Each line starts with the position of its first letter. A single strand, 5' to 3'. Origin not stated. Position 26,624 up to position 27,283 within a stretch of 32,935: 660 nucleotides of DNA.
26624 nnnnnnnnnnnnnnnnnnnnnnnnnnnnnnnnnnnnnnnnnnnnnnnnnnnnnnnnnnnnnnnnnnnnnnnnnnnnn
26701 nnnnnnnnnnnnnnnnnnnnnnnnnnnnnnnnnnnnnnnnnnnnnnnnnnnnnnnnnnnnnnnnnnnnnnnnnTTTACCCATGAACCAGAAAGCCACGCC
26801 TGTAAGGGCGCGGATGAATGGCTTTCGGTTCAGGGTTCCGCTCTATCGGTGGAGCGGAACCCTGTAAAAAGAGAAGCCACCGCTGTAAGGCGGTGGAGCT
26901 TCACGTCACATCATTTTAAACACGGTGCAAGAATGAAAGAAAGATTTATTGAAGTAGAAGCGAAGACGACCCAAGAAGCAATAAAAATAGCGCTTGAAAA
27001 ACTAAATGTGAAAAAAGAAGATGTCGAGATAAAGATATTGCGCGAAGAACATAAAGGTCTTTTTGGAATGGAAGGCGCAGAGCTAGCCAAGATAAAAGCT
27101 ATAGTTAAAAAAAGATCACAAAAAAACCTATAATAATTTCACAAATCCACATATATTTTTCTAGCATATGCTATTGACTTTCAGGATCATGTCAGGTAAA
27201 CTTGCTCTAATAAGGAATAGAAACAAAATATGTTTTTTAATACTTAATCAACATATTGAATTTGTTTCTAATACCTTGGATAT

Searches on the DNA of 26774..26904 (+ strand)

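Call 46: search_dna_similar(query=window:26774-26904:+, collection=plasmids, mode=distant, max_evalue=0.01)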
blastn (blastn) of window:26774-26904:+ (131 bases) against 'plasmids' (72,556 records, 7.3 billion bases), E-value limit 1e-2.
No match.

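Call 47: search_dna_similar(query=window:26774-26904:+, collection=phages, mode=distant, max_evalue=0.01)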
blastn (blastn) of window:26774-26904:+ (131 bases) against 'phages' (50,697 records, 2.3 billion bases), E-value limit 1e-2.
No match.

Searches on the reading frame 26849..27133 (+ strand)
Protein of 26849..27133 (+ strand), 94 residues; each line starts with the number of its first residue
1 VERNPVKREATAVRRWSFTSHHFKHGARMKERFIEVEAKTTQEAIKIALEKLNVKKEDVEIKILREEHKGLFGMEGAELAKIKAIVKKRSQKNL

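Call 12: search_protein_families(library=pfam, proteins=[window:26849-27133:+])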
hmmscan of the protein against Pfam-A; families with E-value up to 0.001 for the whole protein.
window:26849-27133:+ (94 aa): 1 family
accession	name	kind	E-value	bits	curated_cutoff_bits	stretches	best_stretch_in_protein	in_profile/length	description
PF14804.11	Jag_N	-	2.8e-15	56.9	25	1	36-85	1-49/50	Jag N-terminus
